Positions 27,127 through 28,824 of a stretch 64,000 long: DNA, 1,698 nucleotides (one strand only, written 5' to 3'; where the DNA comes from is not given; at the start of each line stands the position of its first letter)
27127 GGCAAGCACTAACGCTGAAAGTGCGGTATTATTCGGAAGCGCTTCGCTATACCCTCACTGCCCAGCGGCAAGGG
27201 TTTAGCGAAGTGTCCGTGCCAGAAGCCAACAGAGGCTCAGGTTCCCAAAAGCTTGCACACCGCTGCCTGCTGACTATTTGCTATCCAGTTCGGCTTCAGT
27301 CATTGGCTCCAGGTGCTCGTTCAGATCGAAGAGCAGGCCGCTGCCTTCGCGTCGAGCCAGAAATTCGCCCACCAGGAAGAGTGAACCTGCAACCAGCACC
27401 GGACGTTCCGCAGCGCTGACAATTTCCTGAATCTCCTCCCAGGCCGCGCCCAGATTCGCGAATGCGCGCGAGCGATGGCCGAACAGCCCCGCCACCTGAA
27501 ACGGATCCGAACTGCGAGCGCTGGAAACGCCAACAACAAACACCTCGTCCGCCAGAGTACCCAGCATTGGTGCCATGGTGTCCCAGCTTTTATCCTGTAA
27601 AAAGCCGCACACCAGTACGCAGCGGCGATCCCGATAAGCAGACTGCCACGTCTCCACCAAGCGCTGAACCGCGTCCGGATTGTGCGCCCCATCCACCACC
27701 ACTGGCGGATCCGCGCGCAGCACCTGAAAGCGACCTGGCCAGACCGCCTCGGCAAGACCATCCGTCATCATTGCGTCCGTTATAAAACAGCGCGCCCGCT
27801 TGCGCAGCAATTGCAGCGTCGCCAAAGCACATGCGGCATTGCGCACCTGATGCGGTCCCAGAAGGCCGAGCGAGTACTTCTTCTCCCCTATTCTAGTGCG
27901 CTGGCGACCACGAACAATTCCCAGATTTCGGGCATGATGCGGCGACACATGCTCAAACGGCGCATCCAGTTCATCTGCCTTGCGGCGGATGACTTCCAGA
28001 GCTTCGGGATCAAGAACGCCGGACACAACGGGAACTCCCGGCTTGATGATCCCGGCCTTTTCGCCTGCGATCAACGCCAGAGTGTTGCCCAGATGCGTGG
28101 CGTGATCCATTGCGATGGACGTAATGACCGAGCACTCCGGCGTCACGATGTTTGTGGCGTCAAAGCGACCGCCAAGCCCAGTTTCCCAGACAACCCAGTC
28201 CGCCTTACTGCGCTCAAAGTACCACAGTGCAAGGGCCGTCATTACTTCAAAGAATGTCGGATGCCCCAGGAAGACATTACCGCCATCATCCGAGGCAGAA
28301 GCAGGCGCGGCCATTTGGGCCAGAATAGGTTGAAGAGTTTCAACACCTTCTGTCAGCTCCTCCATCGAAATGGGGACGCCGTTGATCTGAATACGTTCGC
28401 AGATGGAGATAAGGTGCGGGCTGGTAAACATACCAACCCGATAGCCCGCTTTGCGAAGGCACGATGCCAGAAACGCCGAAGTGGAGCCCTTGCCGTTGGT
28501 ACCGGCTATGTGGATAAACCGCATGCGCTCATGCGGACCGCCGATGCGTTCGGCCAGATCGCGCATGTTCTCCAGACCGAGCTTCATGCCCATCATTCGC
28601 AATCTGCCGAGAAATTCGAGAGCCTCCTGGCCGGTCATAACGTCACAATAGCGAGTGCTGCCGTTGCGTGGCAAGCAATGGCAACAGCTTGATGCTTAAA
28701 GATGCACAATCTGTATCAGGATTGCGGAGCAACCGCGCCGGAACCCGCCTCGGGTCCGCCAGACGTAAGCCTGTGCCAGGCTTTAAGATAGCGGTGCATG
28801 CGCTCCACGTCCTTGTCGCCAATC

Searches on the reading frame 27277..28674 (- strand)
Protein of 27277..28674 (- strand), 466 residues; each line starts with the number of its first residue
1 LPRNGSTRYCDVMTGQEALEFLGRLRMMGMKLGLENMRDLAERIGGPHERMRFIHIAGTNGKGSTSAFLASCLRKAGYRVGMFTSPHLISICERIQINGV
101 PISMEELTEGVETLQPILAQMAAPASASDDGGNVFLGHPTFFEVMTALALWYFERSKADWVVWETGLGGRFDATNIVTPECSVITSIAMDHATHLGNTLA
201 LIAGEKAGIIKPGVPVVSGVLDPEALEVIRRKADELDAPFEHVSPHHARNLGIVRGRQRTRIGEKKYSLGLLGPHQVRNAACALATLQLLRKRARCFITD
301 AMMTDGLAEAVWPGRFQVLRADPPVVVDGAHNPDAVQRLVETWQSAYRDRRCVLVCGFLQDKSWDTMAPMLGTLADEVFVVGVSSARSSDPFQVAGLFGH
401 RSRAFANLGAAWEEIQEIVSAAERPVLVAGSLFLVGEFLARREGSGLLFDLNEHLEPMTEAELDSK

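Call 68: search_protein_families(library=pfam, proteins=[window:27277-28674:-], max_evalue=0.00001)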
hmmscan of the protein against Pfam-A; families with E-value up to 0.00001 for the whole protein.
window:27277-28674:- (466 aa): 2 families
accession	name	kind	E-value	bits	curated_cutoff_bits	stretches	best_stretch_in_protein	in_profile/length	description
PF02875.26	Mur_ligase_C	-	5.5e-16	60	28.4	1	314-431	1-126/127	Mur ligase, glutamate ligase domain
PF08245.18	Mur_ligase_M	-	6.6e-08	33.2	24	0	56-286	1-199/200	Mur ligase middle domain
